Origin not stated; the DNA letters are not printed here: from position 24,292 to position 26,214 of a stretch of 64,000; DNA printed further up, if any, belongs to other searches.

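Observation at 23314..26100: Low-GC island: DNA methyltransferase with C-terminal nuclease-like domain convergent with an unknown 320-aa ORF (candidate R-M/defence pair)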

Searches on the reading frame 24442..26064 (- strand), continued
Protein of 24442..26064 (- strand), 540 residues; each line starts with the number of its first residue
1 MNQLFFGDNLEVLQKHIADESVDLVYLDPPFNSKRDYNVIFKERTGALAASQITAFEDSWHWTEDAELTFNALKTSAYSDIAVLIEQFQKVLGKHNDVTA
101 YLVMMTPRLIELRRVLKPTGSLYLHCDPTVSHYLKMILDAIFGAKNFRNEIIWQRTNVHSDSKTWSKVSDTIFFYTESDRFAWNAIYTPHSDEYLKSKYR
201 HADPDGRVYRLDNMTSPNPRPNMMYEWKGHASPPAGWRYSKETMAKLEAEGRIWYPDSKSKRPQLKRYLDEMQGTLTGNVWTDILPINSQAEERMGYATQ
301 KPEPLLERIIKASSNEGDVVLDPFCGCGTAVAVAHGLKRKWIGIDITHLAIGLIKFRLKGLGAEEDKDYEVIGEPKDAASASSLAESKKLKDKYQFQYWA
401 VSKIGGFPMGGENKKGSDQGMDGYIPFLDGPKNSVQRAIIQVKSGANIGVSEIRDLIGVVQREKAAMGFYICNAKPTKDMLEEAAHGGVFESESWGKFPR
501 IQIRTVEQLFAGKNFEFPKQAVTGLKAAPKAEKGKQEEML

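Call 16: find_homologous_proteins(query=window:24442-26064:-, max_evalue=1e-10)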
Query window:24442-26064:- (540 aa): 8000 proteins with E <= 1e-10 among 8000 candidates; the best 120 are listed.
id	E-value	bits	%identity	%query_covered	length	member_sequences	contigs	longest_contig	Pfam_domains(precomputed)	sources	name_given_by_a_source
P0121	0.0e+0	1255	100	100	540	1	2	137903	PF22722.3,PF04471.19,PF01555.25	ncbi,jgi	jgi:site-specific DNA-methyltransferase (adenine-specific)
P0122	4.2e-223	760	62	100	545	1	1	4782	PF22722.3,PF04471.19,PF01555.25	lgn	-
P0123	3.6e-222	757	63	99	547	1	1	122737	PF22722.3,PF04471.19,PF01555.25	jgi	jgi:site-specific DNA-methyltransferase (adenine-specific)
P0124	1.5e-218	745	62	97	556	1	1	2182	PF22722.3,PF04471.19,PF01555.25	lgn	-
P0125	3.9e-218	743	64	96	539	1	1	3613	PF22722.3,PF04471.19,PF01555.25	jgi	jgi:site-specific DNA-methyltransferase (adenine-specific)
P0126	8.0e-218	742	61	99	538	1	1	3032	PF22722.3,PF04471.19,PF01555.25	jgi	jgi:site-specific DNA-methyltransferase (adenine-specific)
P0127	1.7e-217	741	63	96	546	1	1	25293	PF22722.3,PF04471.19,PF01555.25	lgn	-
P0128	3.6e-217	740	61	100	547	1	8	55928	PF13847.13,PF22722.3,PF04471.19,PF01555.25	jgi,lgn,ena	-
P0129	1.5e-215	735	61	98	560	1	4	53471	PF22722.3,PF04471.19,PF01555.25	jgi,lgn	-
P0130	1.6e-215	735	60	100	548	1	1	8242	PF22722.3,PF04471.19,PF01555.25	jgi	jgi:site-specific DNA-methyltransferase (adenine-specific)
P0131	1.7e-215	735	60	100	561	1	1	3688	PF02086.22,PF22722.3,PF04471.19,PF01555.25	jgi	-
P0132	1.8e-215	734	60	100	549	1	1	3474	PF02086.22,PF22722.3,PF04471.19,PF01555.25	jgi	jgi:site-specific DNA-methyltransferase (adenine-specific)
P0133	1.1e-214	732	61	99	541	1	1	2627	PF22722.3,PF04471.19,PF01555.25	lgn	-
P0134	1.3e-214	732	59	100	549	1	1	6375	PF22722.3,PF04471.19,PF01555.25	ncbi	-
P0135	1.7e-214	731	61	99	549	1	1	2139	PF22722.3,PF04471.19,PF01555.25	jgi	jgi:site-specific DNA-methyltransferase (adenine-specific)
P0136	1.9e-214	731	64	96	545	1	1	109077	PF13847.13,PF22722.3,PF04471.19,PF01555.25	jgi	-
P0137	2.5e-214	731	60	99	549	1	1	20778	PF02086.22,PF22722.3,PF04471.19,PF01555.25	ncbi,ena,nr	ncbi:MAG TPA: DNA methyltransferase [Anaerolineales bacterium]|nr:DNA methyltransferase [Anaerolinea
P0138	5.2e-214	730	60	96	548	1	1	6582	PF22722.3,PF04471.19,PF01555.25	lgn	-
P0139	6.4e-214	729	63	96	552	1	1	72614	PF22722.3,PF04471.19,PF01555.25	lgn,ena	-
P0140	7.0e-214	729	59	100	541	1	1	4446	PF02086.22,PF22722.3,PF04471.19,PF01555.25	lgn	-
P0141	1.3e-213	728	59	100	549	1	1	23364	PF22722.3,PF04471.19,PF01555.25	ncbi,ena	-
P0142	2.6e-213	727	64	96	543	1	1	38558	PF22722.3,PF04471.19,PF01555.25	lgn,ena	-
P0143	3.1e-213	727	61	100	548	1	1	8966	PF02086.22,PF22722.3,PF04471.19,PF01555.25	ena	-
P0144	5.1e-213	726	60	99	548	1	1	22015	PF22722.3,PF04471.19,PF01555.25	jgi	jgi:site-specific DNA-methyltransferase (adenine-specific)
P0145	5.4e-213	726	59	99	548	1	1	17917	PF22722.3,PF04471.19,PF01555.25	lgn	-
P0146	5.6e-213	726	60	100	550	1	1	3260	PF22722.3,PF04471.19,PF01555.25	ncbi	-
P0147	6.3e-213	726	63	96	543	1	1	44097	PF22722.3,PF04471.19,PF01555.25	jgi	-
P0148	6.4e-213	726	60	100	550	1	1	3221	PF22722.3,PF04471.19,PF01555.25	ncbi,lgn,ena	-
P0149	6.7e-213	726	62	100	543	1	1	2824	PF22722.3,PF04471.19,PF01555.25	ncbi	-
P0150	7.9e-213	726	60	99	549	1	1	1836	PF22722.3,PF04471.19,PF01555.25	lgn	-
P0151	9.1e-213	726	60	100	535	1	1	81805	PF22722.3,PF04471.19,PF01555.25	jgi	jgi:site-specific DNA-methyltransferase (adenine-specific)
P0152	9.4e-213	726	59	99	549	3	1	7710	PF22722.3,PF04471.19,PF01555.25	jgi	jgi:site-specific DNA-methyltransferase (adenine-specific)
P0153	1.6e-212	725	61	99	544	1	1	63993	PF22722.3,PF04471.19,PF01555.25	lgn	-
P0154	2.5e-212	724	62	100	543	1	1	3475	PF22722.3,PF04471.19,PF01555.25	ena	-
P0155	3.9e-212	723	58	99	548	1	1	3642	PF22722.3,PF04471.19,PF01555.25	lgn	-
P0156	6.7e-212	723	59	100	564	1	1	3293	PF22722.3,PF04471.19,PF01555.25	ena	-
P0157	8.0e-212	722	59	100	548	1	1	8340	PF22722.3,PF04471.19,PF01555.25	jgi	jgi:site-specific DNA-methyltransferase (adenine-specific)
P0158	1.0e-211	722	59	98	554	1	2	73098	PF04471.19,PF01555.25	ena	-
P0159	1.0e-211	722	60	96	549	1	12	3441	PF22722.3,PF04471.19,PF01555.25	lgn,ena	-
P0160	1.4e-211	722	60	99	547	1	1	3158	PF22722.3,PF04471.19,PF01555.25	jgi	jgi:site-specific DNA-methyltransferase (adenine-specific)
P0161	2.7e-211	721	60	98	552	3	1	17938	PF22722.3,PF04471.19,PF01555.25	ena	-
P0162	3.6e-211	720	60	98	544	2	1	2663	PF02086.22,PF22722.3,PF04471.19,PF01555.25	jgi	jgi:site-specific DNA-methyltransferase (adenine-specific)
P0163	4.2e-211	720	61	100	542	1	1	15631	PF02086.22,PF22722.3,PF04471.19,PF01555.25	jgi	jgi:site-specific DNA-methyltransferase (adenine-specific)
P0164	4.9e-211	720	59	100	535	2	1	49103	PF22722.3,PF04471.19,PF01555.25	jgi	-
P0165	6.3e-211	720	60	99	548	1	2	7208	PF22722.3,PF04471.19,PF01555.25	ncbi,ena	-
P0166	8.3e-211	719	60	100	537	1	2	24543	PF22722.3,PF01555.25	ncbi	-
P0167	8.6e-211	719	60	99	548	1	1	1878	PF22722.3,PF04471.19,PF01555.25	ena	-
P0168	8.8e-211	719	59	100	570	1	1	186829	PF22722.3,PF04471.19,PF01555.25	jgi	jgi:site-specific DNA-methyltransferase (adenine-specific)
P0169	1.4e-210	718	61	99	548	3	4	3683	PF02086.22,PF22722.3,PF04471.19,PF01555.25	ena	-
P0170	1.8e-210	718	60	96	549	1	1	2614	PF22722.3,PF04471.19,PF01555.25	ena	-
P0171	2.4e-210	718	59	98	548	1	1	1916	PF22722.3,PF04471.19,PF01555.25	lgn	-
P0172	2.4e-210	718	58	100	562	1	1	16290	PF02086.22,PF22722.3,PF01555.25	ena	-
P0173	4.7e-210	717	58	100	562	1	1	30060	PF02086.22,PF22722.3,PF01555.25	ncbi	-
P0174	5.2e-210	716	58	100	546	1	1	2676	PF22722.3,PF01555.25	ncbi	-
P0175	5.7e-210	716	62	97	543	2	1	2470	PF22722.3,PF04471.19,PF01555.25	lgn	-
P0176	5.8e-210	716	58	100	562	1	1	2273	PF02086.22,PF22722.3,PF01555.25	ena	-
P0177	6.6e-210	716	63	96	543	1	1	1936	PF22722.3,PF04471.19,PF01555.25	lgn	-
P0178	8.0e-210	716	60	99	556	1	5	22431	PF22722.3,PF04471.19,PF01555.25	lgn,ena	-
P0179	8.1e-210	716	59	99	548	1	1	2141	PF22722.3,PF04471.19,PF01555.25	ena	-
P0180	1.1e-209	715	60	98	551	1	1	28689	PF22722.3,PF04471.19,PF01555.25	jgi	jgi:site-specific DNA-methyltransferase (adenine-specific)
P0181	1.3e-209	715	59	100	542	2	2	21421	PF02086.22,PF22722.3,PF01555.25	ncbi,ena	-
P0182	1.8e-209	715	58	99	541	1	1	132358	PF22722.3,PF04471.19,PF01555.25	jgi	jgi:site-specific DNA-methyltransferase (adenine-specific)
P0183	2.4e-209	714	58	99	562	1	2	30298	PF22722.3,PF04471.19,PF01555.25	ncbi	-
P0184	2.9e-209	714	58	100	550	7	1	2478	PF22722.3,PF04471.19,PF01555.25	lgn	-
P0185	3.3e-209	714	60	99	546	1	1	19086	PF22722.3,PF04471.19,PF01555.25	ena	-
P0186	3.4e-209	714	60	100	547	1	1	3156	PF22722.3,PF04471.19,PF01555.25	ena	-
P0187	4.6e-209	713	60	100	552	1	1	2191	PF22722.3,PF04471.19,PF01555.25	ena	-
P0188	5.2e-209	713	60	98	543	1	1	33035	PF22722.3,PF04471.19,PF01555.25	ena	-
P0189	1.5e-208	712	59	96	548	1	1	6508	PF22722.3,PF04471.19,PF01555.25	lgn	-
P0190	1.6e-208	712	58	100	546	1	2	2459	PF22722.3,PF04471.19,PF01555.25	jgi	-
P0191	1.6e-208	712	59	100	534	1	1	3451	PF22722.3,PF04471.19,PF01555.25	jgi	jgi:site-specific DNA-methyltransferase (adenine-specific)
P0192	2.0e-208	711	58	100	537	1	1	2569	PF22722.3,PF04471.19,PF01555.25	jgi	jgi:DNA modification methylase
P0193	2.0e-208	711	57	100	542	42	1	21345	PF22722.3,PF04471.19,PF01555.25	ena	-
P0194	2.5e-208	711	58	100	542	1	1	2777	PF22722.3,PF01555.25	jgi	-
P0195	2.7e-208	711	58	100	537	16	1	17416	PF02086.22,PF22722.3,PF04471.19,PF01555.25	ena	-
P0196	3.0e-208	711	60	97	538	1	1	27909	PF13847.13,PF22722.3,PF04471.19,PF01555.25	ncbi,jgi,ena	-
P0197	5.0e-208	710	59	99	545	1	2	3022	PF22722.3,PF04471.19,PF01555.25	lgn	-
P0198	5.8e-208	710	59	100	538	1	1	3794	PF22722.3,PF01555.25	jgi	jgi:site-specific DNA-methyltransferase (adenine-specific)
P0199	6.2e-208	710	59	96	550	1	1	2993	PF02086.22,PF22722.3,PF04471.19,PF01555.25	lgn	-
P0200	7.3e-208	709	59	100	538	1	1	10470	PF22722.3,PF04471.19,PF01555.25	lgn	-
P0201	1.0e-207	709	59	98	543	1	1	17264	PF22722.3,PF04471.19,PF01555.25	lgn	-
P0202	1.2e-207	709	60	96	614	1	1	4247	PF02086.22,PF22722.3,PF04471.19,PF01555.25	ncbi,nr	ncbi:MAG TPA: DNA methyltransferase [Caldilineaceae bacterium]|nr:DNA methyltransferase [Caldilineac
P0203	1.3e-207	709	58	100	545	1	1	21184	PF22722.3,PF01555.25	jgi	jgi:site-specific DNA-methyltransferase (adenine-specific)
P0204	1.4e-207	708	59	100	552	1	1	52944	PF22722.3,PF04471.19,PF01555.25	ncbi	-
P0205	1.5e-207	708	59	100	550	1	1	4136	PF22722.3,PF04471.19,PF01555.25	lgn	-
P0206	1.6e-207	708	61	99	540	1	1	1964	PF22722.3,PF04471.19,PF01555.25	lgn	-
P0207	1.7e-207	708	59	99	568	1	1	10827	PF02086.22,PF22722.3,PF04471.19,PF01555.25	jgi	jgi:site-specific DNA-methyltransferase (adenine-specific)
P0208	1.8e-207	708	58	100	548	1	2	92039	PF22722.3,PF04471.19,PF01555.25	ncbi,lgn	-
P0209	2.0e-207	708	59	100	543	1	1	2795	PF22722.3,PF04471.19,PF01555.25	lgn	-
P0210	2.4e-207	708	59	97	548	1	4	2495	PF22722.3,PF04471.19,PF01555.25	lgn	-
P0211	3.2e-207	707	58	99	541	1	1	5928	PF22722.3,PF04471.19,PF01555.25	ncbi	-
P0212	3.2e-207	707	59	100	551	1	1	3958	PF22722.3,PF01555.25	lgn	-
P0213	3.5e-207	707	59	98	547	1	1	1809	PF22722.3,PF04471.19,PF01555.25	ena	-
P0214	4.2e-207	707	59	98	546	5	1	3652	PF22722.3,PF01555.25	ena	-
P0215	9.1e-207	706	59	98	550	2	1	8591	PF13847.13,PF22722.3,PF04471.19,PF01555.25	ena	-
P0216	1.1e-206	705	59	99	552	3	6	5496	PF22722.3,PF04471.19,PF01555.25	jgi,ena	jgi:site-specific DNA-methyltransferase (adenine-specific)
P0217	1.2e-206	705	61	95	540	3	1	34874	PF13847.13,PF02086.22,PF22722.3,PF04471.19,PF01555.25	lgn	-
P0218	1.4e-206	705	58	100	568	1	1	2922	PF22722.3,PF04471.19,PF01555.25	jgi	jgi:DNA modification methylase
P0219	1.7e-206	705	59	96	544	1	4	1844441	PF22722.3,PF04471.19,PF01555.25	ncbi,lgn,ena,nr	ncbi:MAG: restriction endonuclease [Ardenticatenaceae bacterium]|nr:restriction endonuclease [Ardent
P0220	2.0e-206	705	58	100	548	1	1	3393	PF22722.3,PF04471.19,PF01555.25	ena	-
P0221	2.4e-206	704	59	99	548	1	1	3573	PF22722.3,PF04471.19,PF01555.25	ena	-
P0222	2.5e-206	704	58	98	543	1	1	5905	PF22722.3,PF04471.19,PF01555.25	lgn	-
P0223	2.7e-206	704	59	100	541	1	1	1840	PF22722.3,PF04471.19,PF01555.25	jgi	jgi:site-specific DNA-methyltransferase (adenine-specific)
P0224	3.2e-206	704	60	100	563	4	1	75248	PF22722.3,PF01555.25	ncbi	-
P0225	3.3e-206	704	61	95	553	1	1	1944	PF22722.3,PF04471.19,PF01555.25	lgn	-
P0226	3.4e-206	704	59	97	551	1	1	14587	PF22722.3,PF04471.19,PF01555.25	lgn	-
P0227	3.5e-206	704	61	95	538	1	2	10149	PF13847.13,PF22722.3,PF04471.19,PF01555.25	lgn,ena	-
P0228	3.6e-206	704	61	95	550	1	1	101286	PF22722.3,PF04471.19,PF01555.25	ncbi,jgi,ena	ncbi:MAG TPA: DNA methyltransferase [Acidobacteriaceae bacterium]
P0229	3.9e-206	704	59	98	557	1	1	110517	PF22722.3,PF04471.19,PF01555.25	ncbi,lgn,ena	-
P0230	4.7e-206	703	57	100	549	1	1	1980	PF22722.3,PF04471.19,PF01555.25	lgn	-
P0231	4.8e-206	703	59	99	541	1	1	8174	PF22722.3,PF04471.19,PF01555.25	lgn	-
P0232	5.5e-206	703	58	100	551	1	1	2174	PF22722.3,PF04471.19,PF01555.25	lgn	-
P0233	5.6e-206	703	59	100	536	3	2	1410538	PF22722.3,PF04471.19,PF01555.25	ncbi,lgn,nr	ncbi:MAG: site-specific DNA-methyltransferase [Anaerolineales bacterium]|nr:site-specific DNA-methyl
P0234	6.6e-206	703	61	95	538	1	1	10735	PF22722.3,PF04471.19,PF01555.25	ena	-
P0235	6.6e-206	703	59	100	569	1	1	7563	PF22722.3,PF04471.19,PF01555.25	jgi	jgi:site-specific DNA-methyltransferase (adenine-specific)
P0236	7.3e-206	703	57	100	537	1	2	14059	PF02086.22,PF22722.3,PF04471.19,PF01555.25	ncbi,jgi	-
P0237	8.5e-206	703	55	100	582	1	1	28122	PF22722.3,PF04471.19,PF01555.25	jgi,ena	-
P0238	1.0e-205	702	58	99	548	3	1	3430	PF22722.3,PF04471.19,PF01555.25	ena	-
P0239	1.0e-205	702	57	99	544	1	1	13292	PF22722.3,PF04471.19,PF01555.25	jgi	jgi:site-specific DNA-methyltransferase (adenine-specific)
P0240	1.7e-205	702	56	100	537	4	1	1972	PF22722.3,PF04471.19,PF01555.25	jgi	-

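Call 27: find_related_loci(query=A3, collection=metagenome_contigs, flank=6000)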
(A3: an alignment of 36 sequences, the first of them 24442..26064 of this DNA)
Query A3 (540 aa) in metagenome_contigs; peptide patterns used: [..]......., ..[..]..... (x = any residue, [..] = any of these).
600 stretches matched a pattern (row limit reached: there are more); 596 encode a relative of the query (tblastn E <= 1e-3); the best 80 are kept; 80 distinct loci.
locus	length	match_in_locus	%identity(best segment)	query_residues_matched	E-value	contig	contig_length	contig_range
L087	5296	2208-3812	53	1-539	0e+0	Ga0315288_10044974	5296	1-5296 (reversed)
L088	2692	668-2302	51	2-540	0e+0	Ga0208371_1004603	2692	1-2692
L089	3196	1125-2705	52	2-531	0e+0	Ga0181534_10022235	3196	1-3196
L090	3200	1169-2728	50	2-527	0e+0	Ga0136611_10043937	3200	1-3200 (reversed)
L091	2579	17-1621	50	2-540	0e+0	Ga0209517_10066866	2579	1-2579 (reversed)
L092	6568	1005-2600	53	2-538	5e-178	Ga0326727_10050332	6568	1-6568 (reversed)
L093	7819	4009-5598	51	1-539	3e-176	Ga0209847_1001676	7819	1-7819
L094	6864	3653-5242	51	1-539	2e-176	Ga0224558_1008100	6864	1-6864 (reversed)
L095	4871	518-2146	49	2-540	3e-180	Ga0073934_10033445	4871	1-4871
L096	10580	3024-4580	52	2-538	1e-174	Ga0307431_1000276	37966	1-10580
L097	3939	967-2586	48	2-538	0e+0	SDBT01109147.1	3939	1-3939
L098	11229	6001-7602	53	2-536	3e-173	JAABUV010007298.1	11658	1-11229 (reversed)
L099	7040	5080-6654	52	2-534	1e-173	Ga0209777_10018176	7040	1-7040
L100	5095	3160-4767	50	2-539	1e-176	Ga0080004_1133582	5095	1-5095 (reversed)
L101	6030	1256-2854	50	2-534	4e-174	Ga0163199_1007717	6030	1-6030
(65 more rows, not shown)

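Call 32: search_protein_families(library=pfam, alignment_id=A4, max_evalue=0.00001)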
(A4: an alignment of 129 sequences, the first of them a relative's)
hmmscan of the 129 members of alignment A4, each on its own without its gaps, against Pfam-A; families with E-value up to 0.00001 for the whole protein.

A. member 1, L087:1348-2157:+ (270 aa): 0 families

B. families by the number of members that match (of 129 scanned): 76 families (the first 25 are shown)
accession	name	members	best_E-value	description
PF01850.27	PIN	4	1.5e-15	PIN domain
PF01555.25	N6_N4_Mtase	2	7.1e-52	DNA methylase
PF02518.31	HATPase_c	2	1.2e-28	Histidine kinase-, DNA gyrase B-, and HSP90-like ATPase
PF00589.27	Phage_integrase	2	6.4e-19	Phage integrase family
PF00512.31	HisKA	2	1.5e-07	His Kinase A (phospho-acceptor) domain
PF01936.24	NYN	2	3.4e-07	NYN domain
PF01212.27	Beta_elim_lyase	1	2.6e-107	Beta-eliminating lyase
PF10282.15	Lactonase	1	3.6e-103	Lactonase, 7-bladed beta-propeller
PF00171.27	Aldedh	1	1.5e-77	Aldehyde dehydrogenase family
PF00459.30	Inositol_P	1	7.5e-65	Inositol monophosphatase family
PF00122.25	E1-E2_ATPase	1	2.6e-61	E1-E2 ATPase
PF07479.19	NAD_Gly3P_dh_C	1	1.2e-49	NAD-dependent glycerol-3-phosphate dehydrogenase C-terminus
PF00005.33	ABC_tran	1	1.4e-47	ABC transporter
PF01210.29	NAD_Gly3P_dh_N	1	6.9e-46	NAD-dependent glycerol-3-phosphate dehydrogenase N-terminus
PF12762.13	DDE_Tnp_IS1595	1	1e-42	ISXO2-like transposase domain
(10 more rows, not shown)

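Call 35: find_encoding_contigs(protein=P0123, flank=6000, max_places=2)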
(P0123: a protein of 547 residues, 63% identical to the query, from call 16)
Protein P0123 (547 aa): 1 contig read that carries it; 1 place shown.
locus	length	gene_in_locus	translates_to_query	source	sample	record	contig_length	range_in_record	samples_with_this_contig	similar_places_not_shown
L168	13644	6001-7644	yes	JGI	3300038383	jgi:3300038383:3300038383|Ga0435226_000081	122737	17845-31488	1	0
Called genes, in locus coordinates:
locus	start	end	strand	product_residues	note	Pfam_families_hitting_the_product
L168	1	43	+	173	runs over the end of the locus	PF02566:OsmC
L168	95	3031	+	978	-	PF00211:Guanylate_cyc, PF13191:AAA_16, PF13401:AAA_22 (weak), PF13424:TPR_12 (faint)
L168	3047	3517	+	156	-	PF13424:TPR_12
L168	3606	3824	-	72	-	-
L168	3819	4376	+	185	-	PF00561:Abhydrolase_1 (weak), PF12697:Abhydrolase_6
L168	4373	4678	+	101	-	PF13489:Methyltransf_23 (weak), PF13847:Methyltransf_31, PF13649:Methyltransf_25, PF08241:Methyltransf_11 (weak), PF08242:Methyltransf_12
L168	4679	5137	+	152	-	-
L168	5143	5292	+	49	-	-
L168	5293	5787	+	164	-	-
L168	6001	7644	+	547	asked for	PF01555:N6_N4_Mtase, PF04471:Mrr_cat, PF22722:NA-iREase1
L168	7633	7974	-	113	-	-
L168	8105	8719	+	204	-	PF00891:Methyltransf_2 (weak), PF01209:Ubie_methyltran (weak), PF13847:Methyltransf_31, PF08241:Methyltransf_11, PF08242:Methyltransf_12, PF13649:Methyltransf_25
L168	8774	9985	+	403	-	PF00211:Guanylate_cyc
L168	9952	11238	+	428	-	PF03033:Glyco_transf_28, PF00201:UDPGT, PF06722:EryCIII-like_C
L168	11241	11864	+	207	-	PF13489:Methyltransf_23, PF01209:Ubie_methyltran, PF13847:Methyltransf_31 (weak), PF08241:Methyltransf_11, PF08242:Methyltransf_12, PF13649:Methyltransf_25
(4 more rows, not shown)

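Call 87: search_dna_similar(query=window:24445-26064:-, collection=plasmids, mode=protein, max_rows=15)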
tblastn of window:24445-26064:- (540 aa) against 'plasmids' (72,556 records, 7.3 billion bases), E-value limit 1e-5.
Records with a match: 530; places in all: 546; records where one place covers at least 80% of the query: 8.
Best place of each record, by identity: 60-80% 1; <60% 529.
By first word of the organism name: Acinetobacter 84; Escherichia 46; Enterococcus 31; Salmonella 31; Klebsiella 22; Bacillus 19; Lactiplantibacillus 13; Listeria 13; Azospirillum 13; Lactococcus 11; and 120 more.
By predicted mobility (MOB-suite, as given by PLSDB): non-mobilizable 253; mobilizable 190; conjugative 87.
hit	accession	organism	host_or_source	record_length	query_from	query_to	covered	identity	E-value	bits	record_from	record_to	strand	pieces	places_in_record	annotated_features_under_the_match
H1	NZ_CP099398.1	Rhizobium sp. Pop5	Phaseolus vulgaris,Cell culture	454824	1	515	95%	47.0%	2e-127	417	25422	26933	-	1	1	DNA methyltransferase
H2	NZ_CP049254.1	Microbacterium amylolyticum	cell culture,soil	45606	2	518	96%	46.0%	8e-129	422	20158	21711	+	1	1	DNA methyltransferase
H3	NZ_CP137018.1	Sinorhizobium fredii GR64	Phaseolus vulgaris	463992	1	518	94%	44.6%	1e-97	405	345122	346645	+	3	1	site-specific DNA-methyltransferase | DNA methyltransferase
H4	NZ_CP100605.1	Bradyrhizobium sp. Ash2021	-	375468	2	512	95%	43.3%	6e-118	390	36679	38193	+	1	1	DNA methyltransferase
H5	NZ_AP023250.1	Mesorhizobium sp. 131-2-5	Lotus japonicus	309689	2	518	96%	42.5%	2e-129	423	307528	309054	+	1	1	site-specific DNA-methyltransferase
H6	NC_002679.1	Mesorhizobium japonicum MAFF 303099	-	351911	2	518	96%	42.5%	2e-129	423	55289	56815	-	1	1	site-specific DNA-methyltransferase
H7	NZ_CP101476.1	Cellulosimicrobium cellulans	water,poultry farm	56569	2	540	100%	39.0%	4e-110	368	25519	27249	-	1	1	DNA methyltransferase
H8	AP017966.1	Candidatus Megaera polyxenophila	-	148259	1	528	98%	34.9%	6e-85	295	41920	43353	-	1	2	adenine specific DNA methylase Mod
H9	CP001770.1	Spirosoma linguale DSM 74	-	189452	1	364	67%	42.2%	6e-76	269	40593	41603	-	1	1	DNA methylase N-4/N-6 domain protein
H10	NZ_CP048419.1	Sphingomonas insulae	Cell,soil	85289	2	358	66%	36.1%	7e-60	221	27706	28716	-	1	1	site-specific DNA-methyltransferase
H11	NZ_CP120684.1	Tunicatimonas pelagia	animal_env,cell culture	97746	1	364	67%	35.0%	3e-55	208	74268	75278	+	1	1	site-specific DNA-methyltransferase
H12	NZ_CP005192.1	Sphingobium sp. MI1205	-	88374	1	358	66%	34.3%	1e-53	203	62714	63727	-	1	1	site-specific DNA-methyltransferase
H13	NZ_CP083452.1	Comamonas odontotermitis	cell culture,cucumber rhizosphere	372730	1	364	67%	33.6%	4e-42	169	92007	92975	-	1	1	site-specific DNA-methyltransferase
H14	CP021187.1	Rhizorhabdus wittichii DC-6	activated sludge of a wastewater ...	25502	2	358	66%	33.6%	2e-42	170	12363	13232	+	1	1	site-specific DNA-methyltransferase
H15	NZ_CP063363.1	Xanthobacter dioxanivorans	pure culture,active sludge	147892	2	358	66%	33.6%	2e-42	170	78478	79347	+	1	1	DNA methyltransferase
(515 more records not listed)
